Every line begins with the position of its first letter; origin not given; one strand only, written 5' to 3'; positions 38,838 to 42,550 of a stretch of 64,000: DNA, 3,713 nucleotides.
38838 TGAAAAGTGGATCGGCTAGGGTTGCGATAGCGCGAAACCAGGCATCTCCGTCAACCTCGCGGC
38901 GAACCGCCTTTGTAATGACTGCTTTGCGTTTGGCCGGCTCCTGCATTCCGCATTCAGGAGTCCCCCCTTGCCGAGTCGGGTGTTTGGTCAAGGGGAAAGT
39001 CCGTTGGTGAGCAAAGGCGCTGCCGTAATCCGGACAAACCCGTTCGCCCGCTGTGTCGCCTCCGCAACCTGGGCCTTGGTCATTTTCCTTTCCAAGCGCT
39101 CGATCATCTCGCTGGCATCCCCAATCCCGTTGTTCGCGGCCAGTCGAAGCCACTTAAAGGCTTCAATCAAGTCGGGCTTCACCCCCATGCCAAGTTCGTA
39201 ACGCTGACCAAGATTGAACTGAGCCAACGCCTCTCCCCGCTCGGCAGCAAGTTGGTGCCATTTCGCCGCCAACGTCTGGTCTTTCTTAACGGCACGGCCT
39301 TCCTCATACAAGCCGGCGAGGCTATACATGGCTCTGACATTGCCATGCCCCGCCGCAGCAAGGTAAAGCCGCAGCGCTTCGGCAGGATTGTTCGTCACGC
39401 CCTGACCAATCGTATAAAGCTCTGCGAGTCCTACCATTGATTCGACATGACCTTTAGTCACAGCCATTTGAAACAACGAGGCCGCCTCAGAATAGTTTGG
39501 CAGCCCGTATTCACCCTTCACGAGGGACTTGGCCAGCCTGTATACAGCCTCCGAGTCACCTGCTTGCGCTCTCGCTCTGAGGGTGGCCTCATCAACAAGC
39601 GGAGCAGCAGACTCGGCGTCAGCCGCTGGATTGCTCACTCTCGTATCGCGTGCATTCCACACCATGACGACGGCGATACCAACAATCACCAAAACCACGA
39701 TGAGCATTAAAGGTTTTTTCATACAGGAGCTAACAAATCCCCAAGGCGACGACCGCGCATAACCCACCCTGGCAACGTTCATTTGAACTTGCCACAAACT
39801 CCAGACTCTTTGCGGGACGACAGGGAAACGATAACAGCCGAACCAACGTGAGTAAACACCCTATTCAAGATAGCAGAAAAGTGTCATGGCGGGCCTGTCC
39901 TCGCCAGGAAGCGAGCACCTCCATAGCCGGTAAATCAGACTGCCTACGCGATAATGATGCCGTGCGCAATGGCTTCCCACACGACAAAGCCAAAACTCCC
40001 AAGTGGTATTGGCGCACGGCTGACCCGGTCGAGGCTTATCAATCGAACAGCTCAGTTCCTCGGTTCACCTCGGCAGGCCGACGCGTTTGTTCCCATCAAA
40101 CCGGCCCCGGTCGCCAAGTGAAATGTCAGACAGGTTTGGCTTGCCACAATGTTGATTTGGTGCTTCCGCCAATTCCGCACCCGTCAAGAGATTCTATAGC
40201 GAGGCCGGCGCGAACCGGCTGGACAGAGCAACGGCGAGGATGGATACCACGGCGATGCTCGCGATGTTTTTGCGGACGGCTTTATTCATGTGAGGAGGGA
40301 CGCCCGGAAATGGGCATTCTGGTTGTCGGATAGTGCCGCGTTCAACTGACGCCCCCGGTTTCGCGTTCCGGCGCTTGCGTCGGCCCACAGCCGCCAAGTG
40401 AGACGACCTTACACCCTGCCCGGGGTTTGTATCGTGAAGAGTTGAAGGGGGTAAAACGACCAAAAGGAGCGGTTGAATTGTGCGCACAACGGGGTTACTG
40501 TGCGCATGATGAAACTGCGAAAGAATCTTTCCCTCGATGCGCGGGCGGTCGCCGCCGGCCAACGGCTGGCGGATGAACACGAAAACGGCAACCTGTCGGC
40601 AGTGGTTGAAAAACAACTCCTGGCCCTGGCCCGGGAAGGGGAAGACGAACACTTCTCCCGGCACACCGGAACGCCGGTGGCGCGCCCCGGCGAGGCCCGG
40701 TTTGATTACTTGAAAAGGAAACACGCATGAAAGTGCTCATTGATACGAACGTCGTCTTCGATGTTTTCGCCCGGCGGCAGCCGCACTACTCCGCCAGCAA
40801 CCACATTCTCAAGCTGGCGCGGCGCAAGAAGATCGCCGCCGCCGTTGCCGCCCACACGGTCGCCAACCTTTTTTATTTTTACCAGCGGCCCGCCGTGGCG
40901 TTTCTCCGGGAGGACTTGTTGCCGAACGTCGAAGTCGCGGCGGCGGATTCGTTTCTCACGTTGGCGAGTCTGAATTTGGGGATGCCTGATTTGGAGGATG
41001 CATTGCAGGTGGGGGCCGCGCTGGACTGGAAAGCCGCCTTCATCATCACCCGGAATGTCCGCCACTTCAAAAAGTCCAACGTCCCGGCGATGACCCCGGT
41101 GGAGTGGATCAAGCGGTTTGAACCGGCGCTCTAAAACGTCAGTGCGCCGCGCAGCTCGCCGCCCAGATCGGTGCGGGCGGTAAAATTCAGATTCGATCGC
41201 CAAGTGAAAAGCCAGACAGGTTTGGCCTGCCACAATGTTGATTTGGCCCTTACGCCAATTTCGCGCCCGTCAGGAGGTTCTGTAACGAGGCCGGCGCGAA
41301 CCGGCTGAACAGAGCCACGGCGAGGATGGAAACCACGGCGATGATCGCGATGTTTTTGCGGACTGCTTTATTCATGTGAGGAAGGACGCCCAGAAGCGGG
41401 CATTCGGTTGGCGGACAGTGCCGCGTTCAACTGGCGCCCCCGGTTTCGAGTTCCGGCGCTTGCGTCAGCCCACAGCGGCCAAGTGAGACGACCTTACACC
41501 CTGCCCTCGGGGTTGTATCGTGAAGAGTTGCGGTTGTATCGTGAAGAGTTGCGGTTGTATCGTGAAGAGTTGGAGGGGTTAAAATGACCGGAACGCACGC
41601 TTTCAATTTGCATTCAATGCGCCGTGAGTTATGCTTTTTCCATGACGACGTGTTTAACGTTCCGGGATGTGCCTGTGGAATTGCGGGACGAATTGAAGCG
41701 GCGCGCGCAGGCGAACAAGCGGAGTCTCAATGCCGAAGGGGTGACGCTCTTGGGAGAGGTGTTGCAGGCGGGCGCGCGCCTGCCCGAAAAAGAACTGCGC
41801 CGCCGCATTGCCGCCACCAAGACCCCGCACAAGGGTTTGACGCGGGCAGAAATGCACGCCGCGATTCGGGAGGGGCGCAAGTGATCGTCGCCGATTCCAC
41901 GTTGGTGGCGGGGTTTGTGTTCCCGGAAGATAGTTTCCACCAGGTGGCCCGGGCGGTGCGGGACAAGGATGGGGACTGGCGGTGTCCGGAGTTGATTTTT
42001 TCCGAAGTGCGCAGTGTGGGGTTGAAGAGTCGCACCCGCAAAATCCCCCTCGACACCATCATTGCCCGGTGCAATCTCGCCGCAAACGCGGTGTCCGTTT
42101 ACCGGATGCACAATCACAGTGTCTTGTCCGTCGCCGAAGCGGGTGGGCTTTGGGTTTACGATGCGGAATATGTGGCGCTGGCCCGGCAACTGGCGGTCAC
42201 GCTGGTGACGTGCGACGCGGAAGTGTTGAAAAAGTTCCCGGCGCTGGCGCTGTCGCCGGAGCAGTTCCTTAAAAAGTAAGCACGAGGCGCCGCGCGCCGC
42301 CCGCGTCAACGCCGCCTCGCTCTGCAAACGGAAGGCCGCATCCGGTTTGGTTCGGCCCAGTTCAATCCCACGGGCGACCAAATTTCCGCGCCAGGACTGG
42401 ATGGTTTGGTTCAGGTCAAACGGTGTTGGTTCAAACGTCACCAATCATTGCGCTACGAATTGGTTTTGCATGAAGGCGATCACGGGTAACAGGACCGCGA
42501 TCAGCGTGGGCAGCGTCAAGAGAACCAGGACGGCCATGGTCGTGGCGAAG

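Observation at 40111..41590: The same ~350-bp module precedes two unrelated vapBC toxin-antitoxin loci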

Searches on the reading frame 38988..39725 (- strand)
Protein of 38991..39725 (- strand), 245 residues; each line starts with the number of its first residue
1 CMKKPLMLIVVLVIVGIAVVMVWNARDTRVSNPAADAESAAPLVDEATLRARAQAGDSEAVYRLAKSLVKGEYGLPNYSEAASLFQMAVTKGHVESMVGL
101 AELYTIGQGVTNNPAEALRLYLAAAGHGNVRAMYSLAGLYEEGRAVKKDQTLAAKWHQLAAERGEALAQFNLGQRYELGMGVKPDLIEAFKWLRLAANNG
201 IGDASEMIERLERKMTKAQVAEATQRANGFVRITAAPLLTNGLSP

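Call 9: search_protein_families(library=pfam, proteins=[window:38991-39725:-], max_evalue=0.1)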
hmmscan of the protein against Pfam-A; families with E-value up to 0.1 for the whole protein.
window:38991-39725:- (245 aa): 1 family
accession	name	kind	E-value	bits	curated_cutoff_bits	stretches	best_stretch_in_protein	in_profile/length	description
PF08238.18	Sel1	-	5.9e-30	103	30.7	4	166-200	1-35/36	Sel1 repeat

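Call 61: find_encoding_contigs(protein=window:38988-39722:-, flank=6000, max_places=10)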
Protein window:38988-39722:- (244 aa): 14 contigs read that carry it; 10 places shown.
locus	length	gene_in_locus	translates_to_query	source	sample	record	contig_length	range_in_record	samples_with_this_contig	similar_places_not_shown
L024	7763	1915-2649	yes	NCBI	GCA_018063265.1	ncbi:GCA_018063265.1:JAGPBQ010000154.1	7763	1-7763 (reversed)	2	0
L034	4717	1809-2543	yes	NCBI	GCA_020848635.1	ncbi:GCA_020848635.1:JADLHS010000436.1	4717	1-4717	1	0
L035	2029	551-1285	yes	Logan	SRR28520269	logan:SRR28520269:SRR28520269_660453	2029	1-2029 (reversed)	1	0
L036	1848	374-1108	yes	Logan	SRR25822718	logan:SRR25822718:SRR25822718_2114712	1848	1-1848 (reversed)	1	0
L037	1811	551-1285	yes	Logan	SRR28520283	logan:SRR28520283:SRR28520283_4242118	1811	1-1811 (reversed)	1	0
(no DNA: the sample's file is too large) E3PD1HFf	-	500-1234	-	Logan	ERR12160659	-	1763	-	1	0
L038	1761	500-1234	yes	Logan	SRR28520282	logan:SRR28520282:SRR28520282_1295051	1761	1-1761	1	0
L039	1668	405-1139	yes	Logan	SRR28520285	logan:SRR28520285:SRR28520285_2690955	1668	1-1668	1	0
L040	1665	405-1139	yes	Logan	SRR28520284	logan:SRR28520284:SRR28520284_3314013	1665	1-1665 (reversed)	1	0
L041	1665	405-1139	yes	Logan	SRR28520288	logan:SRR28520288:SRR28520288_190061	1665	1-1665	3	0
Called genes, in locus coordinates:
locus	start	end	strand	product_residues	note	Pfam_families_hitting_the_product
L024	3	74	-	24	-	?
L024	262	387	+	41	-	-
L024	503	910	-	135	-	PF13470:PIN_3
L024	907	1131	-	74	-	-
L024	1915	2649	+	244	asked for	PF08238:Sel1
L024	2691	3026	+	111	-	-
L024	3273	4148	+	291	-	PF07963:N_methyl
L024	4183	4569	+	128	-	-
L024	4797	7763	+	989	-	PF13385:Laminin_G_3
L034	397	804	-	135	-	PF13470:PIN_3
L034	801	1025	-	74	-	-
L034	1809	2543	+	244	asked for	PF08238:Sel1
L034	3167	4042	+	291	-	PF07963:N_methyl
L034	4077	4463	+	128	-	-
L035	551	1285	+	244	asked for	PF08238:Sel1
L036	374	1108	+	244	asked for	PF08238:Sel1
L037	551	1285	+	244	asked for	PF08238:Sel1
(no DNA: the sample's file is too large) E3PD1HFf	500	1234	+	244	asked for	PF08238:Sel1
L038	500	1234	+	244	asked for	PF08238:Sel1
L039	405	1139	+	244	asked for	PF08238:Sel1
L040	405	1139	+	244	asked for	PF08238:Sel1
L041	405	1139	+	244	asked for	PF08238:Sel1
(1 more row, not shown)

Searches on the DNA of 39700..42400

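Call 7: search_rna_families(source=window, start=39700, end=42400, threshold=evalue, max_evalue=10)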
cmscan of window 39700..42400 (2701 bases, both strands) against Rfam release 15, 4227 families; matches with E-value up to 10: 5.
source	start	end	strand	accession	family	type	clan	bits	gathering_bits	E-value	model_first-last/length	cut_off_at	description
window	41426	41468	-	RF02967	DUF3800-VII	Gene; sRNA;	-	19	36.2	2.8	1-90/90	no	DUF3800-VII RNA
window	40744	40854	-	RF02989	gntR-DTE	Gene; sRNA;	-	18.2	63.6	3.5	1-119/119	no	gntR-DTE RNA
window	41747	41833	-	RF02466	Ms_AS-8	Gene; sRNA;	-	17.3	48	3.1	1-74/74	no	Actinobacteria sRNA Ms_AS-8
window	40115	40193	+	RF02086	Yar_2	Gene; lncRNA;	-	15.1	50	4.9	1-74/74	no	Yellow-achaete intergenic RNA conserved region 2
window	41251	41328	-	RF00521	SAM_alpha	Cis-reg; riboswitch;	-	14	36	7.7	1-79/79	no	Alpha-proteobacteria SAM riboswitch aptamer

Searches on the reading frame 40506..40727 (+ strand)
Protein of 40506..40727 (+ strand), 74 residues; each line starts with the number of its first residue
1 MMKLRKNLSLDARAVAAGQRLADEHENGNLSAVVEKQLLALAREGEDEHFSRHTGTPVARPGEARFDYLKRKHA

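Call 9: search_protein_families(library=pfam, proteins=[window:40506-40727:+], max_evalue=0.1)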
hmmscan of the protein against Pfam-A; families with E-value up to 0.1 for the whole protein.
window:40506-40727:+ (74 aa): 1 family
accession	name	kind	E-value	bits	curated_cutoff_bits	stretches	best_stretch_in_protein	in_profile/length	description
PF20057.4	DUF6456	-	0.072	13.6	26.3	1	10-49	25-65/136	Domain of unknown function (DUF6456)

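Call 38: search_protein_families(library=ncbifam, proteins=[window:40506-40727:+], max_evalue=0.1)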
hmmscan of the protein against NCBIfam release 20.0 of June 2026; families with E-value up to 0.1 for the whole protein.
window:40506-40727:+ (74 aa): 0 families

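Call 88: search_protein_families(library=padloc, proteins=[window:40506-40727:+], max_evalue=0.01)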
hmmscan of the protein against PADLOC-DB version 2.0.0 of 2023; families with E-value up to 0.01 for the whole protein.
window:40506-40727:+ (74 aa): 0 families

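Call 89: search_solved_structures(query=window:40506-40727:+, max_evalue=1)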
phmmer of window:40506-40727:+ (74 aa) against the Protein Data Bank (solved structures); distinct sequences matched with E-value up to 1: 0.
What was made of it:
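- On Type II toxin-antitoxin, VapBC-like (PIN toxin): Antitoxin 1 has no family hit in Pfam, NCBIfam, PADLOC or PDB (calls 9, 38, 88, 89).
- Checked: The label 'DUF6364-like' for antitoxin 1 was not reproduced: there was no significant hit in Pfam, NCBIfam, PADLOC or PDB (calls 9, 38, 88, 89).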

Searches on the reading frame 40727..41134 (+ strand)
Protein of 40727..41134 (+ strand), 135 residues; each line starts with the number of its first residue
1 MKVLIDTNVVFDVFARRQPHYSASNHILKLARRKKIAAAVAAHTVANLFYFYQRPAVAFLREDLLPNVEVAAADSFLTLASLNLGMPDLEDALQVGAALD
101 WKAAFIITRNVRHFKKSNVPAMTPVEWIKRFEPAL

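Call 9: search_protein_families(library=pfam, proteins=[window:40727-41131:+], max_evalue=0.1)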
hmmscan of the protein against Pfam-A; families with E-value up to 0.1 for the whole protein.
window:40727-41131:+ (135 aa): 2 families
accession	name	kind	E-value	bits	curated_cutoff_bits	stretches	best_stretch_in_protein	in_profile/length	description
PF13470.12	PIN_3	-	2e-18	67.7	27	1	2-112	1-115/115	PIN domain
PF01850.27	PIN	-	0.0002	22.4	23.6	1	3-114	1-114/120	PIN domain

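Call 11: find_encoding_contigs(protein=window:40727-41134:+, flank=10000)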
Protein window:40727-41134:+ (135 aa): 23 contigs read that carry it; 6 places shown.
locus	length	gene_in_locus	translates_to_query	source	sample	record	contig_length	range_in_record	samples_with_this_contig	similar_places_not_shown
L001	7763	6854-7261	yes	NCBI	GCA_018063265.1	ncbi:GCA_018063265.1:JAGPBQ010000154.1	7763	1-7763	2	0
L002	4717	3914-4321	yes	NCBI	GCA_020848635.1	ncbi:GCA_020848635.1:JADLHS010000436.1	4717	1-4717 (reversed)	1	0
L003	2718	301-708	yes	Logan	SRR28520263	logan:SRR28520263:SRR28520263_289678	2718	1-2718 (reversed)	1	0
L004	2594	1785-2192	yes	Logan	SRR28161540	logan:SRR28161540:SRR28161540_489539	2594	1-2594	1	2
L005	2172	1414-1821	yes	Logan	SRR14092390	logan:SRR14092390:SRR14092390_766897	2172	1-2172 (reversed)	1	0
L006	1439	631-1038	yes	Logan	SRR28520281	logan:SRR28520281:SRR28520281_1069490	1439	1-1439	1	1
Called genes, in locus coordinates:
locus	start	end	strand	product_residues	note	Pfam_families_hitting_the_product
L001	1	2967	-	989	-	PF13385:Laminin_G_3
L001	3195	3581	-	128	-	-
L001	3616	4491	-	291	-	PF07963:N_methyl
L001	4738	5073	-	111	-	-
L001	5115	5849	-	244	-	PF08238:Sel1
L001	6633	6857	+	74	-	-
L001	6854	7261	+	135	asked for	PF13470:PIN_3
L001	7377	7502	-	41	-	-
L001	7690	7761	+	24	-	?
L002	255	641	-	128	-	-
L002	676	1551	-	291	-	PF07963:N_methyl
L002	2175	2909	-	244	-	PF08238:Sel1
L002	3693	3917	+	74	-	-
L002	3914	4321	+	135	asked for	PF13470:PIN_3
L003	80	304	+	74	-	-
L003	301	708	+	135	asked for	PF13470:PIN_3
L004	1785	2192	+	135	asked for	PF13470:PIN_3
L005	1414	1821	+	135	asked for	PF13470:PIN_3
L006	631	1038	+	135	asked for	PF13470:PIN_3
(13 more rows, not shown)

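Call 38: search_protein_families(library=ncbifam, proteins=[window:40727-41131:+], max_evalue=0.1)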
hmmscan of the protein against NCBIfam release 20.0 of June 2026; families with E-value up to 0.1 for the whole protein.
window:40727-41131:+ (135 aa): 1 family
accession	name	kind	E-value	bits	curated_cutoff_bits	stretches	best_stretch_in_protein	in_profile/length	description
NF046100.1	RSP_2648_fam_PIN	equivalog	0.0078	16.2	170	1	54-118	54-113/177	RSP_2648 family PIN domain-containing protein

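Call 88: search_protein_families(library=padloc, proteins=[window:40727-41131:+], max_evalue=0.01)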
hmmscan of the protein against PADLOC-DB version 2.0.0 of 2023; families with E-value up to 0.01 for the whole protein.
window:40727-41131:+ (135 aa): 0 families

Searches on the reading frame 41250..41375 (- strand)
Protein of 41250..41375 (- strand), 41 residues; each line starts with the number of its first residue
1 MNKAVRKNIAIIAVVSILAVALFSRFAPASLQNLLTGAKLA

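Call 9: search_protein_families(library=pfam, proteins=[window:41253-41375:-], max_evalue=0.1)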
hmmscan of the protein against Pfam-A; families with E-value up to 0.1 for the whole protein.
window:41253-41375:- (41 aa): 0 families

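Call 10: find_homologous_proteins(query=window:41253-41375:-, max_evalue=10)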
Query seq(41 aa) (41 aa): 2 proteins with E <= 10 among 2 candidates.
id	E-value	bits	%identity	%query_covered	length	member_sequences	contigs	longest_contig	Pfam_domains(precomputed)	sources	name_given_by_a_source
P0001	4.9e-15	70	100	100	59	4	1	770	-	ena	-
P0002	1.0e-10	57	89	93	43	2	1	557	-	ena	-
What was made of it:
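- Tried and rejected: Homologue search with S. Only two near-identical clusters (call 10).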

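Call 12: find_encoding_contigs(protein=P0002, flank=10000)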
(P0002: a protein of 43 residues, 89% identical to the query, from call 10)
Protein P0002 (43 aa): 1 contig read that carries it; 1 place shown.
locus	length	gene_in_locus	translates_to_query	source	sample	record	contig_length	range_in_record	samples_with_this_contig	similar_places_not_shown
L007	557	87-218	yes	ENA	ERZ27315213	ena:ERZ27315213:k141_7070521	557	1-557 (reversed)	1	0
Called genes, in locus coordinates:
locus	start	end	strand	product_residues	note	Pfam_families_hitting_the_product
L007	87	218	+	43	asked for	-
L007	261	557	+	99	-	?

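Call 13: find_encoding_contigs(protein=P0001, flank=10000)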
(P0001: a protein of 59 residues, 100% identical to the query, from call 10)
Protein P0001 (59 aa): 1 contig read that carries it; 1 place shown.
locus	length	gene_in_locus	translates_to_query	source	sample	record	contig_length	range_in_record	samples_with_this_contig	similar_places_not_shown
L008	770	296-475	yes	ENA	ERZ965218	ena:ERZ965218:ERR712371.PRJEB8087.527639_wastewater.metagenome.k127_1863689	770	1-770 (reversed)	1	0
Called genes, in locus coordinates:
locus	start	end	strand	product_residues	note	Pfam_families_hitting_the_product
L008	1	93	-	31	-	?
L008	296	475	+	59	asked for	-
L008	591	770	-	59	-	?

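Call 24: search_protein_families(library=phrogs, proteins=[window:41253-41375:-], max_evalue=0.1)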
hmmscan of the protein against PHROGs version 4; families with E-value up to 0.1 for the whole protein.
window:41253-41375:- (41 aa): 1 family
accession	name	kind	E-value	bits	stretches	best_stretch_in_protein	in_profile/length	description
phrog_35141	-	unknown function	0.067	14.6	1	10-39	6-35/92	-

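Call 38: search_protein_families(library=ncbifam, proteins=[window:41253-41375:-], max_evalue=0.1)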
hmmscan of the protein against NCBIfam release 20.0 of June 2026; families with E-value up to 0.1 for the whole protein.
window:41253-41375:- (41 aa): 0 families

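Call 56: find_encoding_contigs(protein=window:41250-41375:-, flank=10000, max_places=10)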
Protein window:41250-41375:- (41 aa): 18 contigs read that carry it; 10 places shown.
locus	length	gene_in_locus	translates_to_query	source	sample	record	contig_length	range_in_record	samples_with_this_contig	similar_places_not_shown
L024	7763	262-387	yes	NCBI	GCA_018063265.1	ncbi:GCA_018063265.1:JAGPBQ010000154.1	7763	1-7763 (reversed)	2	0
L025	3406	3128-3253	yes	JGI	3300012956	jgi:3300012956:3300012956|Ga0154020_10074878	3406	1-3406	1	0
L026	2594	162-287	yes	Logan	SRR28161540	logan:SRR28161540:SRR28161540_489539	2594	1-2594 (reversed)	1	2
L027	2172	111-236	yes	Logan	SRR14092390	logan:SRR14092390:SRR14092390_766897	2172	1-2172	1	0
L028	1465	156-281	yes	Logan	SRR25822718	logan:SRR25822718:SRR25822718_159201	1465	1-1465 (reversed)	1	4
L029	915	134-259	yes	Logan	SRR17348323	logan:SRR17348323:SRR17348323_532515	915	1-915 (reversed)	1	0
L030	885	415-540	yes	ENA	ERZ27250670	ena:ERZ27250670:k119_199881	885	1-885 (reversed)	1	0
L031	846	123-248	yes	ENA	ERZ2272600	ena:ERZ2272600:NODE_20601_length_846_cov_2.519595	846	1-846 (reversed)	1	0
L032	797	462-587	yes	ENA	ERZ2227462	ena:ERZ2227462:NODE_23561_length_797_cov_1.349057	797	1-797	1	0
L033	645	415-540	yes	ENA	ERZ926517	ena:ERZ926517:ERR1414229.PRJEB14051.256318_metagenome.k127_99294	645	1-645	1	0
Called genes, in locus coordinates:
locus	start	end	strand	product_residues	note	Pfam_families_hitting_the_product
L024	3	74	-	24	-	?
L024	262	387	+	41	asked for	-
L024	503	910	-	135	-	PF13470:PIN_3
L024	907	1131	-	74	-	-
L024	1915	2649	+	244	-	PF08238:Sel1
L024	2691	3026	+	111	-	-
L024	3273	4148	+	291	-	PF07963:N_methyl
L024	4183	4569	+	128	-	-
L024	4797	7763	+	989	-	PF13385:Laminin_G_3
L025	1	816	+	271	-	?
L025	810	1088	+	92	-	PF00144:Beta-lactamase (weak)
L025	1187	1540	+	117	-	PF03551:PadR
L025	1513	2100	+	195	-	-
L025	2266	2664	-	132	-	PF01850:PIN (weak)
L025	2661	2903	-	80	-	PF22513:FitA-like_RHH (weak), PF03869:Arc (faint)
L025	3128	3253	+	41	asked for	-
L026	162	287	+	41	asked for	-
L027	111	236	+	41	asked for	-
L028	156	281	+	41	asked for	-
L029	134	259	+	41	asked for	-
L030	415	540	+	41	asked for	-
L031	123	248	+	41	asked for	-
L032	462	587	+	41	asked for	-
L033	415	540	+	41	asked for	-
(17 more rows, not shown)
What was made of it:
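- Tried and rejected: Exact-protein look-ups of PIN_3, S2 and the Sel1 neighbour all return the same arrangement or contigs that break at the repeat (calls 11, 56, 61).
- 41250..41375 (-): S2: intact 41-codon gene, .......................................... It has one hydrophobic helix (read from the sequence). It is the positional homologue of the 39-47-aa ORF that directly precedes the capsid gene in all relatives. The exact protein occurs on 18 public contigs, always in this context (call 56).
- S2 is intact and identical on 18 public contigs (call 56).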

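Call 88: search_protein_families(library=padloc, proteins=[window:41253-41375:-], max_evalue=0.01)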
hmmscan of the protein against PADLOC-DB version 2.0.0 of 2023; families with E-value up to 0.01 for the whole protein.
window:41253-41375:- (41 aa): 0 families

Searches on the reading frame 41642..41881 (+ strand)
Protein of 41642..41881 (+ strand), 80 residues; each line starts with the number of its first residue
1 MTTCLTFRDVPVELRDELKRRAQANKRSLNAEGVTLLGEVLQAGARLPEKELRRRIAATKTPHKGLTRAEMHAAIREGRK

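Call 9: search_protein_families(library=pfam, proteins=[window:41642-41881:+], max_evalue=0.1)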
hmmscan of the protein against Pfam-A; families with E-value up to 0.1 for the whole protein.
window:41642-41881:+ (80 aa): 2 families
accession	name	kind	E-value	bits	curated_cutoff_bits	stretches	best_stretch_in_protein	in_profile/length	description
PF22513.2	FitA-like_RHH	-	7.5e-06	26.3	27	1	5-32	3-30/39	Antitoxin FitA-like, ribbon-helix-helix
PF03869.20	Arc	-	1.6e-05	25.1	20.4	1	10-41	11-42/50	Arc-like DNA binding domain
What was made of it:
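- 41642..41884 (+): Antitoxin 2, Arc/FitA-like ribbon-helix-helix (80 aa). call 9.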

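Call 38: search_protein_families(library=ncbifam, proteins=[window:41642-41881:+], max_evalue=0.1)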
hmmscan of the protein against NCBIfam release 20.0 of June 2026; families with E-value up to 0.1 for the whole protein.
window:41642-41881:+ (80 aa): 4 families
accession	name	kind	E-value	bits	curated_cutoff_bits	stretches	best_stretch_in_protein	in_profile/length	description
NF052309.1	conj_TF_TprA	exception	0.0019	18.6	150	1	10-36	12-38/81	ICE element conjugation transcription factor TprA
TIGR02574.1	stabl_TIGR02574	hypoth_equivalog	0.0068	16.4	31.9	0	50-77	36-64/65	putative addiction module component, TIGR02574 family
NF002815.0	PRK02967.1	equivalog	0.012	15.7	83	1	14-76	36-92/139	nickel-responsive transcriptional regulator NikR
TIGR02793.1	nikR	equivalog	0.049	13.9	175.45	1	26-76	44-90/129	nickel-responsive transcriptional regulator NikR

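Call 88: search_protein_families(library=padloc, proteins=[window:41642-41881:+], max_evalue=0.01)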
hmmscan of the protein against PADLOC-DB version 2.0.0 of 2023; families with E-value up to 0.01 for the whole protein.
window:41642-41881:+ (80 aa): 0 families

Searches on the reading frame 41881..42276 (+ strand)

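Call 9: search_protein_families(library=pfam, proteins=[window:41881-42276:+], max_evalue=0.1)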
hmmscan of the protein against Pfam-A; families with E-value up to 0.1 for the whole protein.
window:41881-42276:+ (132 aa): 2 families
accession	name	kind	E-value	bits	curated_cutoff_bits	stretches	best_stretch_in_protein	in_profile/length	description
PF01850.27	PIN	-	1.7e-05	25.9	23.6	1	8-117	7-115/120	PIN domain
PF18480.7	DUF5615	-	0.0065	16.8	23.8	1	65-113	8-56/110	Domain of unknown function (DUF5615)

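Call 38: search_protein_families(library=ncbifam, proteins=[window:41881-42276:+], max_evalue=0.1)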
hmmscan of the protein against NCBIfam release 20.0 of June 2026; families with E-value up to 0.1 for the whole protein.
window:41881-42276:+ (132 aa): 0 families

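Call 88: search_protein_families(library=padloc, proteins=[window:41881-42276:+], max_evalue=0.01)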
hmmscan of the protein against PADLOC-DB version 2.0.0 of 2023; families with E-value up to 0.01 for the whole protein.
window:41881-42276:+ (132 aa): 0 families
